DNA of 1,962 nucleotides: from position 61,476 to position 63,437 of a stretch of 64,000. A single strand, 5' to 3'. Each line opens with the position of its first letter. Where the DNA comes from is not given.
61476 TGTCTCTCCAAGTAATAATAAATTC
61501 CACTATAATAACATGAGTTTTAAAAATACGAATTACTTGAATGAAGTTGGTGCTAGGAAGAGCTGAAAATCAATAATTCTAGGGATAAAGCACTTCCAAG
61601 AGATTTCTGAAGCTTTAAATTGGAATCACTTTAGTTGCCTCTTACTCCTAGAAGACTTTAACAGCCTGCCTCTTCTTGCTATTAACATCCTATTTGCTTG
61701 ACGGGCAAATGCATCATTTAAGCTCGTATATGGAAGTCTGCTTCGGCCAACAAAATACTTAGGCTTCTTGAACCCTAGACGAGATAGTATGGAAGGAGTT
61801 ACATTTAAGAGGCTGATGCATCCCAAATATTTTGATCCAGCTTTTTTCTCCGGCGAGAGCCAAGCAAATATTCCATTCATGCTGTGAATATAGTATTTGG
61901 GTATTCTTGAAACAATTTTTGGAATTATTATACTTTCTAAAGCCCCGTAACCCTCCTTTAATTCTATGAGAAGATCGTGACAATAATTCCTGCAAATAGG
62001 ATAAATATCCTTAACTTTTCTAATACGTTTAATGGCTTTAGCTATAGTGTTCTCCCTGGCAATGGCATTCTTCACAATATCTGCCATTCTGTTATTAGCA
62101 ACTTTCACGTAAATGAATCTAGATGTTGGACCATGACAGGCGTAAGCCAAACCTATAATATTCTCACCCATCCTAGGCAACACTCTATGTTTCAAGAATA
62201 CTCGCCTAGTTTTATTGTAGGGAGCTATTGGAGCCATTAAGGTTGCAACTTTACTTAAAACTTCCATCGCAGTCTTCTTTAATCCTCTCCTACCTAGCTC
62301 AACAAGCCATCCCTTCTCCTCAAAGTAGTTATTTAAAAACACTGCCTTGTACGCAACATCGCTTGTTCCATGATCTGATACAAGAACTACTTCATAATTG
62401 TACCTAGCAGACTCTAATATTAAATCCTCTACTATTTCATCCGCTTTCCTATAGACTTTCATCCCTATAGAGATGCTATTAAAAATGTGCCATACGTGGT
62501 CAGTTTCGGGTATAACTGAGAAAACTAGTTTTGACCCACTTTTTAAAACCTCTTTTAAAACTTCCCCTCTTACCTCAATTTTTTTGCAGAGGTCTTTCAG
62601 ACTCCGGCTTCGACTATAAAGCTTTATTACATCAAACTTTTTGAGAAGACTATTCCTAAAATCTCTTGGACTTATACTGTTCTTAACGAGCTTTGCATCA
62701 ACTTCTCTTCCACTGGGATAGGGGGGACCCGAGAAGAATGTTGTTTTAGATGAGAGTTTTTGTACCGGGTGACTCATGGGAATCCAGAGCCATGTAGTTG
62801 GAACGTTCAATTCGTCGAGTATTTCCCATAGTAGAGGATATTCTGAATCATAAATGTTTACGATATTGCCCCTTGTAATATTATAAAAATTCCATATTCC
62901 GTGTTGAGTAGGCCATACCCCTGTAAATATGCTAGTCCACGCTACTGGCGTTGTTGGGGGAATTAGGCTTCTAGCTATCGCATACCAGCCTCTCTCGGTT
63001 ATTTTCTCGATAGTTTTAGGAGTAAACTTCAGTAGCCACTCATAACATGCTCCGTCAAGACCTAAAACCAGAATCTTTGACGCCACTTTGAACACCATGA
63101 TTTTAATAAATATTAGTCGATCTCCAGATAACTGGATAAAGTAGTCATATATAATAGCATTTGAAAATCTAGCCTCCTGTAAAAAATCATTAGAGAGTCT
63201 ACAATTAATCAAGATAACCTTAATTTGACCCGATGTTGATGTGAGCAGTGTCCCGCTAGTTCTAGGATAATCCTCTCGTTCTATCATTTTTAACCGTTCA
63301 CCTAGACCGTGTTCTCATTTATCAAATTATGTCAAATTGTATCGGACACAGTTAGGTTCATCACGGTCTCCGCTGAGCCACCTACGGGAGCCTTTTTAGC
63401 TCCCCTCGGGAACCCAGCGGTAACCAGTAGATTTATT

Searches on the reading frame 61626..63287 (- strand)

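Call 55: search_protein_families(library=pfam, proteins=[window:61626-63287:-], max_evalue=0.001)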
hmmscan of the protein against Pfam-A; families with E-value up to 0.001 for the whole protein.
window:61626-63287:- (553 aa): 1 family
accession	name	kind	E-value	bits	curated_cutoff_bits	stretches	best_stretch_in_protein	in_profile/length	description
PF01663.27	Phosphodiest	-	2.7e-24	86.9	23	1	73-340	2-241/342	Type I phosphodiesterase / nucleotide pyrophosphatase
